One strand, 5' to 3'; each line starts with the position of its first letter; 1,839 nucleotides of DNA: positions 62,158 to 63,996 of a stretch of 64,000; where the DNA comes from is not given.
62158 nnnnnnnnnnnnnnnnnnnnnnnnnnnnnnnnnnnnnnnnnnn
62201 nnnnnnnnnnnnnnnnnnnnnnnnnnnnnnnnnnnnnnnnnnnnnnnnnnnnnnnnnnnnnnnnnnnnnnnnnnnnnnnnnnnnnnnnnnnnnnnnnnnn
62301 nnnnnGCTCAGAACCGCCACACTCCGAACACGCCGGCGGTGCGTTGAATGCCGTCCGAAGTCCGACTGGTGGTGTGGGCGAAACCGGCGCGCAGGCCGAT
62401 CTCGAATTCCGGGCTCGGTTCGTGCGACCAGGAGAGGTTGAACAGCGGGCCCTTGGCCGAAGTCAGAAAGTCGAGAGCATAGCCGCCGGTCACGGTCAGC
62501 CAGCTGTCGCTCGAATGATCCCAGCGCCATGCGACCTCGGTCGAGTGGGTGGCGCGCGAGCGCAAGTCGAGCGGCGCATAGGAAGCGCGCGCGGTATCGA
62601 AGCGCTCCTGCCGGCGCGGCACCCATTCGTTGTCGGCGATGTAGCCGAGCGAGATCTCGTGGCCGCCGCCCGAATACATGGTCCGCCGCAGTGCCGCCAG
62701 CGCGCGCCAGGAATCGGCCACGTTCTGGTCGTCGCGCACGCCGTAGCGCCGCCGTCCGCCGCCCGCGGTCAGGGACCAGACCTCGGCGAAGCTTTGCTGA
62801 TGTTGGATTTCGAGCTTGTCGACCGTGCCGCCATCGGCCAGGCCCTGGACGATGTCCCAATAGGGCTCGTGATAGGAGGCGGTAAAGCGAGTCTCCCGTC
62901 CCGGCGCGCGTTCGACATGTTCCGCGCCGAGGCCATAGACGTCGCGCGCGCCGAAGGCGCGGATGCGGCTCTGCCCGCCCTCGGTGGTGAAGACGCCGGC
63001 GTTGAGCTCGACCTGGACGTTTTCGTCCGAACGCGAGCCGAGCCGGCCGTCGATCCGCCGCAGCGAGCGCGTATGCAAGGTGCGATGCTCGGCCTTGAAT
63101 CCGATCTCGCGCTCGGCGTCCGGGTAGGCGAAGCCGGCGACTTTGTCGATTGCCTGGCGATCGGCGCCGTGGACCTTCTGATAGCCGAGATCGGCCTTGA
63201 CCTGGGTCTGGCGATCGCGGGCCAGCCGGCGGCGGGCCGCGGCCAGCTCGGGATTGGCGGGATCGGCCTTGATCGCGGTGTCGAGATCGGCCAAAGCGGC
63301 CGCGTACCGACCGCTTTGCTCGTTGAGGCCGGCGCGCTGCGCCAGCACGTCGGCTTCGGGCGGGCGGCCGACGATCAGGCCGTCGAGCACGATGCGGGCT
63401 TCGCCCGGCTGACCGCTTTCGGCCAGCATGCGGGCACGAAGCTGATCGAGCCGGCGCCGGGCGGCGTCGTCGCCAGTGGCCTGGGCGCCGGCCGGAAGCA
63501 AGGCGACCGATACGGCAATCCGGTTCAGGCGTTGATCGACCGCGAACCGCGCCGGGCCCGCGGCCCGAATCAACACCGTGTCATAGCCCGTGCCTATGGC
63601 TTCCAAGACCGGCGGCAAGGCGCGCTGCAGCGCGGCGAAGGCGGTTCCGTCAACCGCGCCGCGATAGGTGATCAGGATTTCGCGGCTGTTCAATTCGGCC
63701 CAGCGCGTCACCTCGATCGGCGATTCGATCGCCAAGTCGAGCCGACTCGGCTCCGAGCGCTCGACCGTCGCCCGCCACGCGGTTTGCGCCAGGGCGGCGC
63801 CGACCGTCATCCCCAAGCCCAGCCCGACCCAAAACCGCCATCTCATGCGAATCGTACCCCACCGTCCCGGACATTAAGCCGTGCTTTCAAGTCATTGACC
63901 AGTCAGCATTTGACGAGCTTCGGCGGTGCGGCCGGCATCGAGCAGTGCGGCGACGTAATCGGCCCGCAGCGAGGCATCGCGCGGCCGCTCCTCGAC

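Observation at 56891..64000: Pel exopolysaccharide locus: pelB-like, pelD, pelE, pelF, pelG without pelA or pelC in view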

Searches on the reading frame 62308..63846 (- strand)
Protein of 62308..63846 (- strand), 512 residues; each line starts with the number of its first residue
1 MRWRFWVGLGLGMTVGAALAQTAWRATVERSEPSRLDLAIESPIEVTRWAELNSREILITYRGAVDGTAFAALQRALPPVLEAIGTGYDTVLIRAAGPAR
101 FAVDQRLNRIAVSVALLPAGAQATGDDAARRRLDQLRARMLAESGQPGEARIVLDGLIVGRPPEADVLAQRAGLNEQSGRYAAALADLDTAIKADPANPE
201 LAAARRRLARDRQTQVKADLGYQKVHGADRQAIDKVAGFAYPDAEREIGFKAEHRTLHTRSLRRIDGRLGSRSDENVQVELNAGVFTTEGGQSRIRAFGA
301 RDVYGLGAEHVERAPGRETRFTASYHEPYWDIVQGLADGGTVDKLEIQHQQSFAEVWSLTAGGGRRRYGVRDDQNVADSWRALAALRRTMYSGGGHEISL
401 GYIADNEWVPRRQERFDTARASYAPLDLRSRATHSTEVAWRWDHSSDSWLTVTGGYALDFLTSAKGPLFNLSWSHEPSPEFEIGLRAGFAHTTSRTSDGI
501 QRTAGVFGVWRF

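Call 7: search_protein_families(library=pfam, proteins=[window:62308-63846:-], max_evalue=0.01)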
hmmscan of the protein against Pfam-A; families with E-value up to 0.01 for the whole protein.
window:62308-63846:- (512 aa): 4 families
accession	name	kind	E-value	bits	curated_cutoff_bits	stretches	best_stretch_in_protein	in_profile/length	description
PF13371.12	TPR_9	-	2.3e-07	31.2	35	1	136-209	1-73/73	Tetratricopeptide repeat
PF13414.12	TPR_11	-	0.0027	17.8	26.8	1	177-200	6-29/42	TPR repeat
PF14559.12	TPR_19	-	0.0063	17.3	25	0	177-203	3-29/68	Tetratricopeptide repeat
PF13428.12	TPR_14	-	0.0066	17.5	23.5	0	166-202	2-38/44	Tetratricopeptide repeat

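Call 8: search_protein_families(library=ncbifam, proteins=[window:62308-63846:-], max_evalue=0.01)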
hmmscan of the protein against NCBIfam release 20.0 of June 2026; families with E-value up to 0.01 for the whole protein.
window:62308-63846:- (512 aa): 1 family
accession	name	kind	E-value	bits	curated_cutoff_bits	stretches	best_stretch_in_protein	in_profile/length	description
TIGR02917.1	PEP_TPR_lipo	equivalog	0.0067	14.3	312.2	1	136-204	164-232/899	XrtA/PEP-CTERM system TPR-repeat protein PrsT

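Call 9: find_encoding_contigs(protein=window:62308-63846:-, flank=10000, max_places=6)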
Protein window:62308-63846:- (512 aa): 1 contig read that carries it; 1 place shown.
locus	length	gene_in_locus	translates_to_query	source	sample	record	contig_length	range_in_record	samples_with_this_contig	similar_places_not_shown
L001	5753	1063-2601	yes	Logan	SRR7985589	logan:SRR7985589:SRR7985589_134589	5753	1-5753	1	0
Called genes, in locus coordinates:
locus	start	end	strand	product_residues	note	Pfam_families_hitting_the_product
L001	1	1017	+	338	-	?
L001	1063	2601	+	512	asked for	PF13371:TPR_9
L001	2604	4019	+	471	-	PF13492:GAF_3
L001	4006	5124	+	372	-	PF13432:TPR_16 (faint), PF07719:TPR_2 (faint)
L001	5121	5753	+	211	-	?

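Call 13: find_homologous_proteins(query=window:62308-63846:-)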
Query window:62308-63846:- (512 aa): 1 proteins with E <= 0.001 among 8000 candidates.
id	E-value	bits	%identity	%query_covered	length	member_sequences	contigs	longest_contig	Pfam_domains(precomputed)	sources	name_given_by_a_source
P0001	0.0e+0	1138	100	100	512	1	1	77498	PF13371.13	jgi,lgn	-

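Call 23: search_protein_families(library=pfam, proteins=[L001:1-1014:+, L001:4006-5121:+], max_evalue=0.01)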
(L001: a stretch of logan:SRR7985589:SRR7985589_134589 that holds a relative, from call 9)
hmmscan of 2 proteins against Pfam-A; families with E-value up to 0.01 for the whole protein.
L001:1-1014:+ (338 aa): 13 families
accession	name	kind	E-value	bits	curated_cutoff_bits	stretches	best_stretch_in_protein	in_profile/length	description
PF14559.12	TPR_19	-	2.7e-09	37.6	25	2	292-335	5-48/68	Tetratricopeptide repeat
PF13432.12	TPR_16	-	3.4e-09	37.4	32.7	2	212-270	3-61/65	Tetratricopeptide repeat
PF13181.12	TPR_8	-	3.2e-07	30.4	25.7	0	284-309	7-32/34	Tetratricopeptide repeat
PF23914.1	TPR_CcmH_CycH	-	1.4e-06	28.6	42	1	194-254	38-98/158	Cytochrome c-type biogenesis protein H TPR domain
PF13428.12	TPR_14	-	2.6e-06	28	23.5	0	283-315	6-38/44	Tetratricopeptide repeat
PF07719.23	TPR_2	-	1e-05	25.7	27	0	207-239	2-34/34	Tetratricopeptide repeat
PF13429.12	TPR_15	-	3.2e-05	23.9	26.2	1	271-333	207-269/280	Tetratricopeptide repeat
PF13424.12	TPR_12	-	0.0001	22.9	30.1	1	246-304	9-71/77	Tetratricopeptide repeat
PF13174.12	TPR_6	-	0.00015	22.7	26.3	0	211-238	5-32/33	Tetratricopeptide repeat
PF12895.13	ANAPC3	-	0.0003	21.4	27.2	0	231-302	14-80/82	Anaphase-promoting complex, cyclosome, subunit 3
PF12569.14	NatA_aux_su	-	0.00095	18.7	33.3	0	185-247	17-81/515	N-terminal acetyltransferase A, auxiliary subunit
PF13431.12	TPR_17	-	0.0011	19.5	24.4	0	301-333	2-34/34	Tetratricopeptide repeat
PF00515.34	TPR_1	-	0.0048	17.1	27.8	0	249-269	10-30/34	Tetratricopeptide repeat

L001:4006-5121:+ (372 aa): 7 families
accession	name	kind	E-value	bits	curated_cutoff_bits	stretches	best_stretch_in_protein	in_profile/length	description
PF13432.12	TPR_16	-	2.4e-05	25.1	32.7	2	264-310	9-55/65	Tetratricopeptide repeat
PF07719.23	TPR_2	-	2.4e-05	24.6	27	0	267-285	16-34/34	Tetratricopeptide repeat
PF14559.12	TPR_19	-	0.00028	21.6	25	1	265-323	4-62/68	Tetratricopeptide repeat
PF00515.34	TPR_1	-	0.00052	20.1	27.8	0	269-285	18-34/34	Tetratricopeptide repeat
PF13429.12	TPR_15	-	0.0018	18.2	26.2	0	184-291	85-185/280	Tetratricopeptide repeat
PF20308.4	TPR-S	-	0.0036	18.3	27.6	0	196-285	9-92/102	Tetratricopeptide Repeats-Sensor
PF13181.12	TPR_8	-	0.0089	16.6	25.7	0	267-285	16-34/34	Tetratricopeptide repeat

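Call 25: find_related_loci(query=L001:1-1014:+, collection=metagenome_contigs, flank=10000)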
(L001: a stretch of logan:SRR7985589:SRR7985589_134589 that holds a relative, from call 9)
Query L001:1-1014:+ (338 aa) in metagenome_contigs; peptide patterns used: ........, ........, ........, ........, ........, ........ (x = any residue, [..] = any of these).
230 stretches matched a pattern, but none encodes a relative of the query by tblastn (E <= 1e-3).

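Call 26: search_protein_representatives(protein=window:62308-63846:-)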
Query: 512 residues. Proteins with E-value up to 0.001 (for the whole library): 549; up to 1e-10: 292; up to 1e-30: 48. The best 150 are listed.
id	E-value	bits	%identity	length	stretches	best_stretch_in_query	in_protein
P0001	0.0e+00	1138.2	100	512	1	1-512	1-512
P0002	2.6e-78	280.4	39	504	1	26-512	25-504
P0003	5.3e-49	183.8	32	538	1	32-512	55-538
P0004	9.8e-45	169.7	30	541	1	34-511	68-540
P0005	1.1e-44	169.5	30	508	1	32-512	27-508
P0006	1.9e-44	168.7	29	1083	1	52-496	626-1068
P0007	3.5e-43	164.6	31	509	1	20-512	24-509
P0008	6.2e-43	163.8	28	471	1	52-510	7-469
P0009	1.4e-42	162.6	29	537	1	34-507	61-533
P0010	4.1e-42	161.1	28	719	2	36-507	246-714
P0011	5.2e-42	160.7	29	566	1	48-512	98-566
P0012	6.5e-42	160.4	29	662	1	31-508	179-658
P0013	7.0e-41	157.0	27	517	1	43-512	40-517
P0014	7.2e-41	157.0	31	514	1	17-510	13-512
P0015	1.0e-40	156.5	31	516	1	53-506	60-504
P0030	2.5e-35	138.7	27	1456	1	59-512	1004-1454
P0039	2.8e-32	128.6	28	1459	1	51-512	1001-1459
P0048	7.2e-31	124.0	29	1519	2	50-512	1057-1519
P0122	1.5e-21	93.3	25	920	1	85-510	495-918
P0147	5.8e-20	88.0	23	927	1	24-493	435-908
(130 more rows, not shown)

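Call 27: search_protein_families(library=pfam, proteins=[P0002, P0003, P0006, P0010, P0030, P0039, P0048, P0122, P0147], max_evalue=0.001)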
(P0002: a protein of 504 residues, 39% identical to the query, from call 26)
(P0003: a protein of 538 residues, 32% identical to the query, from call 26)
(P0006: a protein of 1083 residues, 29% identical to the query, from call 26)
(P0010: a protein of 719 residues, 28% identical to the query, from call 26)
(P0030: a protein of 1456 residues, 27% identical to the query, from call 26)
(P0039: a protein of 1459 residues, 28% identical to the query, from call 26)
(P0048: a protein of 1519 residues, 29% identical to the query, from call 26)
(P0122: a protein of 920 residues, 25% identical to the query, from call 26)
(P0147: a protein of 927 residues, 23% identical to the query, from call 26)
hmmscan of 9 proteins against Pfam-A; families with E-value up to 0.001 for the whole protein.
P0002 (504 aa): 3 families
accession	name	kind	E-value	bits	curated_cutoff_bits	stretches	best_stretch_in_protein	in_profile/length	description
PF13428.12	TPR_14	-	5.2e-05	24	23.5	0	162-197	5-40/44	Tetratricopeptide repeat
PF13432.12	TPR_16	-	7.7e-05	23.5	32.7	0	130-192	3-65/65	Tetratricopeptide repeat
PF14559.12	TPR_19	-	0.00027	21.7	25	1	136-196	3-63/68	Tetratricopeptide repeat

P0003 (538 aa): 1 family
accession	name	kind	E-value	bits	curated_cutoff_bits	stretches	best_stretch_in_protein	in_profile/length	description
PF14559.12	TPR_19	-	1.8e-06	28.6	25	1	173-235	5-67/68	Tetratricopeptide repeat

P0006 (1083 aa): 12 families
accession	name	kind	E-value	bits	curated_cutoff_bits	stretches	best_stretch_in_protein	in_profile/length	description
PF14559.12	TPR_19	-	3.4e-12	47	25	0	716-774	2-60/68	Tetratricopeptide repeat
PF13428.12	TPR_14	-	4.4e-10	39.7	23.5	0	427-467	3-43/44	Tetratricopeptide repeat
PF13432.12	TPR_16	-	1.4e-08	35.4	32.7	0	431-475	3-47/65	Tetratricopeptide repeat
PF07719.23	TPR_2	-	7.9e-08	32.3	27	0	162-177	6-21/34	Tetratricopeptide repeat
PF13431.12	TPR_17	-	8.6e-08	32.3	24.4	0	448-488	2-32/34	Tetratricopeptide repeat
PF12895.13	ANAPC3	-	2.5e-07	31.3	27.2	0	138-197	4-63/82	Anaphase-promoting complex, cyclosome, subunit 3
PF23914.1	TPR_CcmH_CycH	-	6e-07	29.9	42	0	419-479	78-141/158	Cytochrome c-type biogenesis protein H TPR domain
PF13176.12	TPR_7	-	7.9e-07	29.1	27.9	0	162-182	4-24/36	Tetratricopeptide repeat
PF13424.12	TPR_12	-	0.0005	20.6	30.1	0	157-187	3-33/77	Tetratricopeptide repeat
PF13371.12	TPR_9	-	0.00066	20.1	35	0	435-486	5-56/73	Tetratricopeptide repeat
PF13414.12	TPR_11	-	0.00071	19.7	26.8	0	448-468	17-37/42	TPR repeat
PF24604.1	B-barrel_PelB_C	-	0.00086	19.4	31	0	914-977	128-192/309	PelB, C-terminal beta barrel domain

P0010 (719 aa): 3 families
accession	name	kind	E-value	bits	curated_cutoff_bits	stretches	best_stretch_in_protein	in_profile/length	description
PF14559.12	TPR_19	-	3.8e-06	27.6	25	1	354-416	5-67/68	Tetratricopeptide repeat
PF13371.12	TPR_9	-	0.00023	21.6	35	0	370-417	25-72/73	Tetratricopeptide repeat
PF13428.12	TPR_14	-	0.00083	20.3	23.5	0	343-381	4-42/44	Tetratricopeptide repeat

P0030 (1456 aa): 11 families
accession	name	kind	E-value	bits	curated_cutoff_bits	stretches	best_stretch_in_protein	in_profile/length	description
PF13428.12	TPR_14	-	3.7e-26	89.4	23.5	0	63-99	7-43/44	Tetratricopeptide repeat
PF14559.12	TPR_19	-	8.4e-19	68.1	25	0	147-191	14-57/68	Tetratricopeptide repeat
PF13174.12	TPR_6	-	1e-10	42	26.3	0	1080-1108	4-32/33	Tetratricopeptide repeat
PF13432.12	TPR_16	-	4e-09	37.2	32.7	0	1080-1143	1-64/65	Tetratricopeptide repeat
PF13431.12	TPR_17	-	2.3e-07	31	24.4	0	81-106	3-25/34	Tetratricopeptide repeat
PF13429.12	TPR_15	-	3e-07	30.6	26.2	0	793-964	44-204/280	Tetratricopeptide repeat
PF12895.13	ANAPC3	-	1.3e-05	25.9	27.2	0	513-570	9-67/82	Anaphase-promoting complex, cyclosome, subunit 3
PF25064.1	ARM_TT21_5th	-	2.3e-05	25.1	27.8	0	33-121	11-102/117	TT21 fifth ARM repeats domain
PF13371.12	TPR_9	-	5.4e-05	23.6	35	0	808-857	10-59/73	Tetratricopeptide repeat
PF25062.1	ARM_TT21_N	-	8.7e-05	22.8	40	0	500-605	3-105/222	Tetratricopeptide repeat protein 21 N-terminal ARM repeat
PF07719.23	TPR_2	-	0.00028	21.2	27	0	159-191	1-33/34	Tetratricopeptide repeat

P0039 (1459 aa): 14 families
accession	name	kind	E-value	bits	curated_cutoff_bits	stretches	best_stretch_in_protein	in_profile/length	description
PF13428.12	TPR_14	-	3.2e-19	67.9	23.5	1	66-105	4-43/44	Tetratricopeptide repeat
PF14559.12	TPR_19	-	4.2e-14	53.1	25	0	937-973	14-50/68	Tetratricopeptide repeat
PF13431.12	TPR_17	-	2.5e-07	30.9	24.4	0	533-552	14-33/34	Tetratricopeptide repeat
PF12895.13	ANAPC3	-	6.8e-07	29.9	27.2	1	521-573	12-64/82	Anaphase-promoting complex, cyclosome, subunit 3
PF25058.1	ARM_TT21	-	1.2e-06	29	27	0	53-108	84-139/155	Tetratricopeptide repeat protein 21 ARM repeat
PF13371.12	TPR_9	-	2.1e-06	28.1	35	0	72-121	4-53/73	Tetratricopeptide repeat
PF16918.11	PknG_TPR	-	4e-05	23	27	0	1068-1146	79-157/340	Protein kinase G tetratricopeptide repeat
PF13176.12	TPR_7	-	7e-05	23.1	27.9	0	1130-1152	12-34/36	Tetratricopeptide repeat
PF07719.23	TPR_2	-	7.6e-05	23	27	0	536-561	5-30/34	Tetratricopeptide repeat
PF20225.4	DUF6584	-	0.00041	20.9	27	0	70-113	10-53/171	Family of unknown function (DUF6584)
PF01535.26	PPR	-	0.00056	20.4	25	0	67-87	4-24/31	PPR repeat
PF13432.12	TPR_16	-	0.00059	20.7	32.7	0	867-904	27-59/65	Tetratricopeptide repeat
PF23914.1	TPR_CcmH_CycH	-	0.00061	20.1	42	0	925-986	61-122/158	Cytochrome c-type biogenesis protein H TPR domain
PF13414.12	TPR_11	-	0.00073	19.6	26.8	0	71-108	2-39/42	TPR repeat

P0048 (1519 aa): 20 families
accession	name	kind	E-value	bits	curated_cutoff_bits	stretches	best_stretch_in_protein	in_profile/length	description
PF14559.12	TPR_19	-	6.1e-37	126.2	25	4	977-1027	3-53/68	Tetratricopeptide repeat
PF13428.12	TPR_14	-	1.7e-29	99.7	23.5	2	63-100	7-44/44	Tetratricopeptide repeat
PF13432.12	TPR_16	-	1.2e-15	58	32.7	1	972-1021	4-53/65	Tetratricopeptide repeat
PF12895.13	ANAPC3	-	2.1e-14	54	27.2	0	980-1025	4-49/82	Anaphase-promoting complex, cyclosome, subunit 3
PF13431.12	TPR_17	-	1.7e-12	47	24.4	1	987-1020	1-34/34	Tetratricopeptide repeat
PF07719.23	TPR_2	-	7.4e-12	44.9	27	0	971-998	7-34/34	Tetratricopeptide repeat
PF13174.12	TPR_6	-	1.1e-11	45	26.3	0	161-190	3-32/33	Tetratricopeptide repeat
PF24575.1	TPR_Slam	-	1.9e-09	38.3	35.2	1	971-1020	53-102/104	Surface lipoprotein assembly modifier, N-terminal TPR repeats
PF13424.12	TPR_12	-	2.4e-09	37.7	30.1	0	970-1022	8-68/77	Tetratricopeptide repeat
PF00515.34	TPR_1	-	7.1e-09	35.6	27.8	0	1172-1205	1-34/34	Tetratricopeptide repeat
PF23914.1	TPR_CcmH_CycH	-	6.7e-08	33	42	0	883-999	40-155/158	Cytochrome c-type biogenesis protein H TPR domain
PF25064.1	ARM_TT21_5th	-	3.2e-07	31.1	27.8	0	972-1028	8-64/117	TT21 fifth ARM repeats domain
PF14561.12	TPR_20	-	8.4e-07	29.7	25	0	985-1020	8-43/90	Tetratricopeptide repeat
PF13371.12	TPR_9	-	1.4e-06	28.6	35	0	66-95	38-67/73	Tetratricopeptide repeat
PF25058.1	ARM_TT21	-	2e-06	28.3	27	0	59-101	96-138/155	Tetratricopeptide repeat protein 21 ARM repeat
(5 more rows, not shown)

P0122 (920 aa): 2 families
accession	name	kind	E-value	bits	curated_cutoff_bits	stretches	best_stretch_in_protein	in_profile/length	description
PF13428.12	TPR_14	-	7.8e-09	35.8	23.5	0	256-294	2-40/44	Tetratricopeptide repeat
PF14559.12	TPR_19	-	9.6e-09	35.9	25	0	383-426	6-49/68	Tetratricopeptide repeat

P0147 (927 aa): 0 families

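Call 30: find_encoding_contigs(protein=P0002, flank=10000, max_places=4)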
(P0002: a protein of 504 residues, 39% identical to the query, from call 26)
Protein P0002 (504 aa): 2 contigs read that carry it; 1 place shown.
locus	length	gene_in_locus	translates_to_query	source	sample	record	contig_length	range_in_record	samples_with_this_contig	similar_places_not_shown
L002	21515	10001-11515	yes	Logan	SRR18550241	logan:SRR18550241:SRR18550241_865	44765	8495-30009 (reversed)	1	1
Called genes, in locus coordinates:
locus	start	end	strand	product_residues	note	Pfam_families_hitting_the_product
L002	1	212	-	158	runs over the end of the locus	-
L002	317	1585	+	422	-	PF03952:Enolase_N, PF00113:Enolase_C, PF13378:MR_MLE_C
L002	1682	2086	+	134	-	PF00027:cNMP_binding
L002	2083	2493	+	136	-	PF00027:cNMP_binding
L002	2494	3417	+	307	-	PF01073:3Beta_HSD, PF01370:Epimerase, PF02719:Polysacc_synt_2, PF04321:RmlD_sub_bind, PF05368:NmrA, PF07993:NAD_binding_4 (faint), PF13460:NAD_binding_10, PF16363:GDP_Man_Dehyd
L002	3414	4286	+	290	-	PF03537:Glyco_hydro_114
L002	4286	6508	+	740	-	-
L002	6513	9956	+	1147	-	PF07719:TPR_2 (faint), PF12895:ANAPC3 (faint), PF13428:TPR_14 (faint), PF13432:TPR_16 (faint), PF13429:TPR_15 (faint), PF14559:TPR_19 (weak)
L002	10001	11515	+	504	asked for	-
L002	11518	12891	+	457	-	PF13492:GAF_3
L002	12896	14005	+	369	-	-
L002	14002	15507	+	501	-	PF11997:DUF3492, PF13579:Glyco_trans_4_4 (faint), PF13439:Glyco_transf_4 (weak), PF00534:Glycos_transf_1, PF13692:Glyco_trans_1_4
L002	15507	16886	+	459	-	PF16933:PelG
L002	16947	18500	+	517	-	PF27530:HMA_AllF_N, PF02629:CoA_binding (weak), PF00549:Ligase_CoA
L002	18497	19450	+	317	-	PF00696:AA_kinase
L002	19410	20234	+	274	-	PF11392:AllH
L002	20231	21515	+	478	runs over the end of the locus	PF06545:AllG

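Call 32: find_encoding_contigs(protein=P0030, flank=10000, max_places=3)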
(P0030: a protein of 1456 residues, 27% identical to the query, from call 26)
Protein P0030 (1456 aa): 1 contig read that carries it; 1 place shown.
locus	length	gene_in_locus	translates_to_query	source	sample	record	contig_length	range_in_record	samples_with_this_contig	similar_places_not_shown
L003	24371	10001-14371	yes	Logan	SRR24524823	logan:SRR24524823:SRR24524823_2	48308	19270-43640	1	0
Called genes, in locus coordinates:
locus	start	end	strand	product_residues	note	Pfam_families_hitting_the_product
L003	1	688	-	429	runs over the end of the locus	PF00563:EAL (weak)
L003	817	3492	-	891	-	PF05170:AsmA, PF05359:DUF748, PF13116:YhdP (weak), PF05170:AsmA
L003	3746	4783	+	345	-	PF13505:OMP_b-brl, PF01617:Surface_Ag_2 (weak), PF00691:OmpA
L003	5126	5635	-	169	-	-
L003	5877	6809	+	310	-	PF01073:3Beta_HSD, PF01370:Epimerase, PF02719:Polysacc_synt_2, PF04321:RmlD_sub_bind, PF07993:NAD_binding_4 (faint), PF08659:KR (weak), PF13460:NAD_binding_10 (weak), PF16363:GDP_Man_Dehyd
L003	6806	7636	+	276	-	PF03537:Glyco_hydro_114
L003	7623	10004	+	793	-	-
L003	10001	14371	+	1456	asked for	PF13174:TPR_6 (faint), PF13428:TPR_14 (faint), PF13429:TPR_15 (faint), PF13432:TPR_16 (faint), PF14559:TPR_19 (faint), PF12895:ANAPC3 (faint), PF13431:TPR_17 (faint), PF13371:TPR_9 (faint)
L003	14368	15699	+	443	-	PF13492:GAF_3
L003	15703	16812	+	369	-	PF13428:TPR_14 (faint), PF13432:TPR_16, PF14559:TPR_19, PF13424:TPR_12 (faint)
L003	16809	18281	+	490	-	PF11997:DUF3492, PF13439:Glyco_transf_4 (weak), PF20706:GT4-conflict (faint), PF00534:Glycos_transf_1, PF13692:Glyco_trans_1_4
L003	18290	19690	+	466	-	PF16933:PelG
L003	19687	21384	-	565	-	PF07992:Pyr_redox_2 (faint), PF13450:NAD_binding_8 (weak), PF13454:NAD_binding_9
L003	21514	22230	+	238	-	PF00117:GATase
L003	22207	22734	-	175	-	PF01161:PBP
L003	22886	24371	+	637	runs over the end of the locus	PF00884:Sulfatase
